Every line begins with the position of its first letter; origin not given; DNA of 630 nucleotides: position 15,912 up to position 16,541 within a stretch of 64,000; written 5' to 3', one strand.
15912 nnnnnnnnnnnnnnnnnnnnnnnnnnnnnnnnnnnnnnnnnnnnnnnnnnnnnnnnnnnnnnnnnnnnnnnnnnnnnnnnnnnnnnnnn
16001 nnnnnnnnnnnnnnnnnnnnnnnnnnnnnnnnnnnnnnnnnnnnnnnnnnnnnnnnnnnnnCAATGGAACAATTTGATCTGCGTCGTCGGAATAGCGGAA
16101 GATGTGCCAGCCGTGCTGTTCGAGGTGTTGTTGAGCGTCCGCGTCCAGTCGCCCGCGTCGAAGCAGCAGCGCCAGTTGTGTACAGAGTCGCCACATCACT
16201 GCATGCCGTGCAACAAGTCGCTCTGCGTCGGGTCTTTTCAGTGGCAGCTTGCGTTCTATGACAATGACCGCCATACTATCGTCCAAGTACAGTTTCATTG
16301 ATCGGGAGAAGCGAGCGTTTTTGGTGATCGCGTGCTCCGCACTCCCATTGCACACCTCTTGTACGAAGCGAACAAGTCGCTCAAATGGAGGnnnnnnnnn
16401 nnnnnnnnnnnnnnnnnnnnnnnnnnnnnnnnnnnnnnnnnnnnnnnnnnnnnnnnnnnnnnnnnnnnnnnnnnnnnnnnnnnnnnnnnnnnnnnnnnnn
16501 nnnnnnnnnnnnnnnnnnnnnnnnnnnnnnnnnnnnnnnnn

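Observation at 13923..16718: Complete bacterial-type UvrB (NER helicase) encoded in a eukaryotic nuclear context with a long N-terminal extension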

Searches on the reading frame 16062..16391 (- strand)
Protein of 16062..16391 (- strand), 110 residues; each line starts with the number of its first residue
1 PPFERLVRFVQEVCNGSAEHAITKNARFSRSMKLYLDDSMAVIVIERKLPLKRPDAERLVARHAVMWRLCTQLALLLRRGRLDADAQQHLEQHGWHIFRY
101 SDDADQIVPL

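Call 63: search_solved_structures(query=A3, max_evalue=10)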
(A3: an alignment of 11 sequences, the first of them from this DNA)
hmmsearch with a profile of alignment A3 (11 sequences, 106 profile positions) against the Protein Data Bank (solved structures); distinct sequences matched with E-value up to 10: 3.
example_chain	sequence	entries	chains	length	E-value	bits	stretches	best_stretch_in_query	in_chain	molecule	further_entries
3lzc_A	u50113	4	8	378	0.31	14.3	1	37-72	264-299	Dph2 | 2-(3-amino-3-carboxypropyl)histidine synthase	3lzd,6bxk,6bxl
4ely_A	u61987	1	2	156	0.93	12.7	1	44-99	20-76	DNA gyrase subunit A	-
1zxu_A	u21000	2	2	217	0.99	12.6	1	23-51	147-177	At5g01750 protein | Protein At5g01750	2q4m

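Call 64: search_protein_families(library=pfam, alignment_id=A3, max_evalue=1)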
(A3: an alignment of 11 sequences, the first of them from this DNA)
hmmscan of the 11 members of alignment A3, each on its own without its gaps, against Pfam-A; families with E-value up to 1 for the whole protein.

A. member 1, seq(110 aa): 0 families

B. families by the number of members that match (of 11 scanned): 6 families
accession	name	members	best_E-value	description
PF21500.3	HolB_lid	1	0.055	DNA polymerase III subunit delta', AAA+ ATPase lid domain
PF14258.12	DUF4350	1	0.11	Domain of unknown function (DUF4350)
PF03214.19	RGP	1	0.12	Reversibly glycosylated polypeptide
PF11123.14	DNA_Packaging_2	1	0.24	DNA packaging protein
PF11707.13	Npa1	1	0.24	Ribosome 60S biogenesis N-terminal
PF23198.2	PDE8A_N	1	0.26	PDE8A-like, N-terminal domain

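Call 68: predict_structure(alignment_id=A3)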
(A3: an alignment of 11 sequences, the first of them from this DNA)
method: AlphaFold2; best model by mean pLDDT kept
length: 110 residues; sequences in the alignment: 11
mean_pLDDT: 90.4   pTM: 0.83
mean pLDDT of the five models: 90.4, 90.3, 89.2, 88.7, 87.4
residues with pLDDT >= 90: 74; 70-90: 32; 50-70: 4; < 50: 0
segments of 3 or more residues with pLDDT < 50: none
pLDDT, mean of each block of 10 residues (from residue 1): 93 91 75 92 92 94 90 94 96 96 81
secondary structure, 60 per line:
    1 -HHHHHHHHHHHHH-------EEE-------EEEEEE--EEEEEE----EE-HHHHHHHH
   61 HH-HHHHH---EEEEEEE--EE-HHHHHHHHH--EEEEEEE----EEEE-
elements in order: H2-14 E22-24 E32-37 E40-45 H53-62 H64-68 E72-78 H84-92 E95-101 E106-109

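Call 81: find_homologous_proteins(query=A3, max_evalue=0.01)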
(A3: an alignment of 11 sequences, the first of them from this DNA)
Query A3 (11 sequences): 1547 candidates shared short words with the query, none scored E <= 0.01.
